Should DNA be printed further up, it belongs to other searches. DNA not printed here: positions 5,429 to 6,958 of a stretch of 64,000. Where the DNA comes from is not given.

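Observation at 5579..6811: ASKHA nucleoside phosphatase with hydrophobic leader and a GGGSxQ motif: possible secreted NTPDase (ecto-apyrase-like) rather than cytoplasmic Ppx/GppA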

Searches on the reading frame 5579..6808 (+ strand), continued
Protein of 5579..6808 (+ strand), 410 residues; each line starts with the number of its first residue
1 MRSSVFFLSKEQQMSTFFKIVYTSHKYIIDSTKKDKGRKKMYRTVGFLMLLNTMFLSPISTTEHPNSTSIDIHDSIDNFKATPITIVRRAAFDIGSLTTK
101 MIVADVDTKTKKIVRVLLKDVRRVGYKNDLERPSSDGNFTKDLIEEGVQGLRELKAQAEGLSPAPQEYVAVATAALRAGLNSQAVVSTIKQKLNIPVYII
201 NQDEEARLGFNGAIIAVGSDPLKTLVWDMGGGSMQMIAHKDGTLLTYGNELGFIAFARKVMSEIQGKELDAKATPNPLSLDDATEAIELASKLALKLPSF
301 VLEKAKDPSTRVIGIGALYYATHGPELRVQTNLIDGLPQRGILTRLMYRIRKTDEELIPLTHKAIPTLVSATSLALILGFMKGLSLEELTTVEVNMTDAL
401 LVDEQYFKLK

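Call 68: find_encoding_contigs(protein=P0009, flank=1500, max_places=1)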
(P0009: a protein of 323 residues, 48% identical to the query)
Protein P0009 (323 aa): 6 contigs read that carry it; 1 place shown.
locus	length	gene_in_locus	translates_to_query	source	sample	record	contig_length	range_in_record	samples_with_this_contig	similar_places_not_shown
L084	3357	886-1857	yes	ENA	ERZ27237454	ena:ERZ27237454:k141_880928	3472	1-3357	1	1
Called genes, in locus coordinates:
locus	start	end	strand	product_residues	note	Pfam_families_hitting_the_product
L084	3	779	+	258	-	?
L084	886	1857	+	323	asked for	PF02541:Ppx-GppA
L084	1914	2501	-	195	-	PF02834:LigT_PEase, PF13563:2_5_RNA_ligase2, PF02834:LigT_PEase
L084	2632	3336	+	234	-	-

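Call 69: find_encoding_contigs(protein=P0004, flank=1500, max_places=1)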
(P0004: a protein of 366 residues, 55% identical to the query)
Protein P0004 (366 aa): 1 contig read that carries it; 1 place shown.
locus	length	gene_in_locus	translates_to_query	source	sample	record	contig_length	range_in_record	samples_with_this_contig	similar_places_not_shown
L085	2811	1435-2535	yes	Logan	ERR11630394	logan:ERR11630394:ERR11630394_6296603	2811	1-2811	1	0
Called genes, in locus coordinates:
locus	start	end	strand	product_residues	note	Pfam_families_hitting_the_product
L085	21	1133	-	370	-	PF02163:Peptidase_M50, PF13180:PDZ_2, PF17820:PDZ_6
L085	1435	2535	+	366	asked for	PF02541:Ppx-GppA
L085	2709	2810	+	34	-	?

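Call 70: find_encoding_contigs(protein=P0011, flank=1500, max_places=1)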
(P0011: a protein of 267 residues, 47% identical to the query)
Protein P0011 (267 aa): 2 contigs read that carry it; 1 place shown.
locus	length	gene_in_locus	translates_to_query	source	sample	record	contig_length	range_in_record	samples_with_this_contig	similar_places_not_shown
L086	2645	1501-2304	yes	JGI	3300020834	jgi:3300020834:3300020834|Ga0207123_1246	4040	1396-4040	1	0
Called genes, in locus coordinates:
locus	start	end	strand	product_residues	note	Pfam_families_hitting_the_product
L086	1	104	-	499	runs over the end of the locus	?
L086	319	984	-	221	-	PF07931:CPT (faint)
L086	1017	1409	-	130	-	-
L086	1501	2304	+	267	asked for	PF02541:Ppx-GppA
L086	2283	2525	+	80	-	-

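Call 71: find_encoding_contigs(protein=P0010, flank=1500, max_places=1)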
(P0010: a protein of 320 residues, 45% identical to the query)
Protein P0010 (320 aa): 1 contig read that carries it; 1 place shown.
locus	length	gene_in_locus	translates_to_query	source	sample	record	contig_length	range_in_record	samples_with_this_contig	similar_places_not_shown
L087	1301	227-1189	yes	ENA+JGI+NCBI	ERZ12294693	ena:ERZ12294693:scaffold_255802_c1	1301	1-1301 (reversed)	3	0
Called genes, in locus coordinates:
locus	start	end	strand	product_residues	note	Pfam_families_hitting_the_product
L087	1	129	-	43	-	?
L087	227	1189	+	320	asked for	PF02541:Ppx-GppA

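Call 75: search_protein_families(library=ncbifam, proteins=[L003:3167-3565:-], max_evalue=1)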
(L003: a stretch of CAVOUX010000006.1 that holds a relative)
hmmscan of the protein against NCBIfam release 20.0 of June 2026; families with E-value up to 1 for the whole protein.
L003:3167-3565:- (132 aa): 1 family
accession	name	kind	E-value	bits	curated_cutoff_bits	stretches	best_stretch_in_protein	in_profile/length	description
NF033914.0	antiphage_ZorA_1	subfamily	0.028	12.7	190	1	18-124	397-503/619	anti-phage ZorAB system protein ZorA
